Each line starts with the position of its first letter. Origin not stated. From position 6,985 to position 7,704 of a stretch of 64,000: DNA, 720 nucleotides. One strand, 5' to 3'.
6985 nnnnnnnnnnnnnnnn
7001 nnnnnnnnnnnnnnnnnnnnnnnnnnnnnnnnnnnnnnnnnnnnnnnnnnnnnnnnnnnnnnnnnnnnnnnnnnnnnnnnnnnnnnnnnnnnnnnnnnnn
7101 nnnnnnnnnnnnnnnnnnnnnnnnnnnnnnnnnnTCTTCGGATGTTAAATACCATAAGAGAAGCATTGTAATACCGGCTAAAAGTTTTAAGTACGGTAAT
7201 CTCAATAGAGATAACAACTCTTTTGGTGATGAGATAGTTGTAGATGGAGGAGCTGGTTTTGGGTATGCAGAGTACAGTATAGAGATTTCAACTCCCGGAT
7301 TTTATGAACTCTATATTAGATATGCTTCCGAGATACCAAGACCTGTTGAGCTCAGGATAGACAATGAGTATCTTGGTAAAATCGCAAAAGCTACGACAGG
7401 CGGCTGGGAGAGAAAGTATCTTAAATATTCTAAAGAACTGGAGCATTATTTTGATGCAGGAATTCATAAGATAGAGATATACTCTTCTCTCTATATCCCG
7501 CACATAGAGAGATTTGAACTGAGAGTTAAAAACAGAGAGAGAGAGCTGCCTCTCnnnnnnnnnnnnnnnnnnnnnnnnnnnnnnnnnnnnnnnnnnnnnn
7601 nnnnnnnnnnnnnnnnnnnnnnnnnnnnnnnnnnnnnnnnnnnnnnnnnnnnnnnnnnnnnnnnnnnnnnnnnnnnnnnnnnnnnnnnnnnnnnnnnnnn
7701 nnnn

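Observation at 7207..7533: Carbohydrate-binding-module-like beta-sandwich embedded between rSAM modules 2 and 3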

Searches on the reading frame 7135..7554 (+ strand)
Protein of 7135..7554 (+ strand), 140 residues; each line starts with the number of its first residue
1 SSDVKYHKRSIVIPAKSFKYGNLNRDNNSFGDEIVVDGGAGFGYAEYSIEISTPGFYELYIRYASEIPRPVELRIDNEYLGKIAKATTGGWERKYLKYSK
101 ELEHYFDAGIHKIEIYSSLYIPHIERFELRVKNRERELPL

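Call 23: search_solved_structures(query=A1, max_evalue=1, show_alignments=3)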
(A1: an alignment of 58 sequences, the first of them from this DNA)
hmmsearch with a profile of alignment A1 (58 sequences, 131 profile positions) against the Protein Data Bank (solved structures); distinct sequences matched with E-value up to 1: 27.
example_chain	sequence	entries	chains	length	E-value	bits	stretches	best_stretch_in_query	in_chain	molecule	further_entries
2w47_A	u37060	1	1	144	2.5e-10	43.6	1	34-113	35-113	LIPOLYTIC ENZYME, G-D-S-L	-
2w1w_A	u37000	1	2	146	2.6e-10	43.5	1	34-113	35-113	LIPOLYTIC ENZYME, G-D-S-L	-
2vzp_A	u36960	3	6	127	3.7e-10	43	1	13-112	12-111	EXO-BETA-D-GLUCOSAMINIDASE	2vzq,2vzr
2vzu_A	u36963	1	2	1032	1.4e-08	37.9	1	14-111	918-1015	EXO-BETA-D-GLUCOSAMINIDASE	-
2vzo_A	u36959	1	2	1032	1.4e-08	37.9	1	14-111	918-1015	EXO-BETA-D-GLUCOSAMINIDASE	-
2vzt_A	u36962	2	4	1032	1.4e-08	37.9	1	14-111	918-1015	EXO-BETA-D-GLUCOSAMINIDASE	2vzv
2vzs_A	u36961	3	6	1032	1.4e-08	37.9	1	14-111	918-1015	EXO-BETA-D-GLUCOSAMINIDASE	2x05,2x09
8j3y_A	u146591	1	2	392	5.1e-07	32.9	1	37-116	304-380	Putative polysaccharide-binding protein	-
8j3x_A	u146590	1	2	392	5.1e-07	32.9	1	37-116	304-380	Putative polysaccharide-binding protein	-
8zvk_A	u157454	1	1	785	7.1e-07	32.4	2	40-127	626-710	AaBgIC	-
5x7o_A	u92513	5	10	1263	1.1e-05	28.5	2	36-115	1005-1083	Glycoside hydrolase family 31 alpha-glucosidase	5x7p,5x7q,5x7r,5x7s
6f2p_A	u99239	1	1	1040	1.7e-05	28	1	20-80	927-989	Paenibacillus xanthan lyase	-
4qb1_A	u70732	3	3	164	0.00027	24.1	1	37-124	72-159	Xyn30D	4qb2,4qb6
2w87_A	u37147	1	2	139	0.00038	23.6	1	17-126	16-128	ESTERASE D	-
2w46_A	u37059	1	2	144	0.00042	23.4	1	17-126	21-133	ESTERASE D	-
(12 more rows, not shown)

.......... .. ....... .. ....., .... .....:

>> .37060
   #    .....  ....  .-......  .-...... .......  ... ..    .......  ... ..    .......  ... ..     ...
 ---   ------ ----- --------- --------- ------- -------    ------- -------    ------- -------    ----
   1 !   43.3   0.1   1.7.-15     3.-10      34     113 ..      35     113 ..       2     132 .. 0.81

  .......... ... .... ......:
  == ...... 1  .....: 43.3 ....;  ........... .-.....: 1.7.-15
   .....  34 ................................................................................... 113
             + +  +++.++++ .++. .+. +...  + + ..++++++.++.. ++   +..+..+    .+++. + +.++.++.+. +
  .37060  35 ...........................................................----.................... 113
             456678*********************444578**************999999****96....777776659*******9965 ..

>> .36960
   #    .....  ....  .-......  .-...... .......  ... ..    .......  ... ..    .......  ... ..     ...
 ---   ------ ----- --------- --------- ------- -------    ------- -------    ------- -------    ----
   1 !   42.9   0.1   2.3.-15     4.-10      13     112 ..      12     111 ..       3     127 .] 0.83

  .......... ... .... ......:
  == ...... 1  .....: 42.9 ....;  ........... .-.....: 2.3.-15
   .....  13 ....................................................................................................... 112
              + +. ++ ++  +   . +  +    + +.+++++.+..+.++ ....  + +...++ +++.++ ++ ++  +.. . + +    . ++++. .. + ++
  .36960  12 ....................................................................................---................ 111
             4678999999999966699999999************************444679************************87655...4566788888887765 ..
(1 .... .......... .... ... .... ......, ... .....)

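Call 28: predict_structure(alignment_id=A1)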
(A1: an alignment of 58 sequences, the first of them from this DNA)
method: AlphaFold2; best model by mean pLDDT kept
length: 130 residues; sequences in the alignment: 58
mean_pLDDT: 95.5   pTM: 0.88
mean pLDDT of the five models: 95.5, 95.4, 95.3, 94.7, 94.6
residues with pLDDT >= 90: 119; 70-90: 7; 50-70: 2; < 50: 2
segments of 3 or more residues with pLDDT < 50: none
pLDDT, mean of each block of 10 residues (from residue 1): 79 98 94 94 97 98 98 98 98 98 98 98 93
secondary structure, 60 per line:
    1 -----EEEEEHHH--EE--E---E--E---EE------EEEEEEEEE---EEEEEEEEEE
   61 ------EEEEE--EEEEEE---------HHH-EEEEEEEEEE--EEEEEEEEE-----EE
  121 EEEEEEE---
elements in order: E6-10 E39-47 E51-60 E67-71 E74-79 E93-102 E105-113 E119-127

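Call 30: fold_search(model_id=the predicted structure, library=pdb)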
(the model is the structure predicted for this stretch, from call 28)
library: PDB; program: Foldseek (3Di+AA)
matches with E <= 10: 1891; with E <= 0.001: 119
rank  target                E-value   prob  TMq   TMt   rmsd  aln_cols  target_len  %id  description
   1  2w1w_B                2.4e-08  1.00  0.74  0.73   3.7       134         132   17  Native structure of a family 35 carbohydrate binding module from Clostridium thermocellum (released 2009-01-20)
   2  2w1w_A                4.6e-08  1.00  0.68  0.68   4.7       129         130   18  Native structure of a family 35 carbohydrate binding module from Clostridium thermocellum (released 2009-01-20)
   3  2vzp_B                1.2e-07  1.00  0.71  0.73   3.5       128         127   16  Atomic Resolution Structure of the C-terminal CBM35 from Amycolatopsis orientalis exo-chitosanase CsxA (released 2009-01-13)
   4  2w47_A                1.4e-07  1.00  0.75  0.73   3.3       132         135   18  Clostridium thermocellum CBM35 in complex with delta-4,5- anhydrogalacturonic acid (released 2009-01-27)
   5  2cdo_C                1.4e-07  1.00  0.66  0.63   6.8       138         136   18  structure of agarase carbohydrate binding module in complex with neoagarohexaose (released 2006-02-16)
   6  2cdp_B                1.6e-07  1.00  0.72  0.73   3.3       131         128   18  Structure of a CBM6 in complex with neoagarohexaose (released 2006-02-08)
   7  2cdp_D                2.6e-07  1.00  0.74  0.74   3.3       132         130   18  Structure of a CBM6 in complex with neoagarohexaose (released 2006-02-08)
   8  2vzp_A                2.9e-07  1.00  0.71  0.73   3.4       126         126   17  Atomic Resolution Structure of the C-terminal CBM35 from Amycolatopsis orientalis exo-chitosanase CsxA (released 2009-01-13)
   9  2cdo_B                2.9e-07  1.00  0.66  0.63   6.8       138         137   18  structure of agarase carbohydrate binding module in complex with neoagarohexaose (released 2006-02-16)
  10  2cdp_A                3.0e-07  1.00  0.66  0.62   6.3       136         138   18  Structure of a CBM6 in complex with neoagarohexaose (released 2006-02-08)
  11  5fui                  3.8e-07  1.00  0.75  0.78   2.6       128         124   21  Crystal structure of the C-terminal CBM6 of LamC a marine laminarianse from Zobellia galactanivorans (released 2016-03-02)
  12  8j3x_B                4.0e-07  1.00  0.70  0.26   4.0       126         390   21  Crystal structure of CBM6E from Saccharophagus degradans (released 2024-04-24)
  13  2vzr_A                4.4e-07  1.00  0.70  0.73   3.4       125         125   17  C-terminal CBM35 from Amycolatopsis orientalis exo-chitosanase CsxA in complex with glucuronic acid (released 2009-01-13)
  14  2w46_A                4.9e-07  1.00  0.75  0.71   3.2       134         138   18  CBM35 from Cellvibrio japonicus Abf62 (released 2009-01-27)
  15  8j3x_A                5.2e-07  1.00  0.70  0.26   4.0       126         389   21  Crystal structure of CBM6E from Saccharophagus degradans (released 2024-04-24)
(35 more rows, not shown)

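Call 51: find_homologous_proteins(query=A2, max_evalue=1e-8)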
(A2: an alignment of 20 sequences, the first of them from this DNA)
Query A2 (20 sequences): 252 candidates shared short words with the query, none scored E <= 1e-8.

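Call 83: search_protein_families(library=pfam, alignment_id=A1, max_evalue=0.01)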
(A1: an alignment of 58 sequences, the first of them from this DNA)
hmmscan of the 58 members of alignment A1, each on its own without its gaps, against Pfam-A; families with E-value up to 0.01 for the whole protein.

A. member 1, seq(130 aa): 0 families

B. families by the number of members that match (of 58 scanned): 8 families
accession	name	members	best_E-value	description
PF03422.21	CBM_6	17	3.6e-08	Carbohydrate binding module (family 6)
PF16990.11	CBM_35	10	2e-05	Carbohydrate binding module (family 35)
PF03944.20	Endotoxin_C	9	0.00018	delta endotoxin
PF25275.1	Golvesin_C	6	0.00033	Golvesin C-terminal domain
PF18099.7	CBM_35_2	3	0.0041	Carbohydrate binding module (family 35)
PF18539.7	DUF5625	1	0.0045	Domain of unknown function (DUF5625)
PF17222.9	Peptidase_C107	1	0.0055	Viral cysteine endopeptidase C107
PF02806.24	Alpha-amylase_C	1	0.008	Alpha amylase, C-terminal all-beta domain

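Call 85: find_related_loci(query=window:7135-7554:+, collection=metagenome_contigs, flank=10000)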
Query window:7135-7554:+ (140 aa) in metagenome_contigs; peptide patterns used: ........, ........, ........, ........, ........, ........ (x = any residue, [..] = any of these).
124 stretches matched a pattern, but none encodes a relative of the query by tblastn (E <= 1e-3).

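Call 88: find_related_loci(query=A6, collection=metagenome_contigs, flank=10000)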
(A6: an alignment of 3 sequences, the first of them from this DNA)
Query A6 (130 aa) in metagenome_contigs; peptide patterns used: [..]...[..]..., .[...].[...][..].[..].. (x = any residue, [..] = any of these).
310 stretches matched a pattern; 1 encode a relative of the query (tblastn E <= 1e-3); 1 distinct loci.
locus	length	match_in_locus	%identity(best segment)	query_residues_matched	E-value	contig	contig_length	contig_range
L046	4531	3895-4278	69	1-128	9e-62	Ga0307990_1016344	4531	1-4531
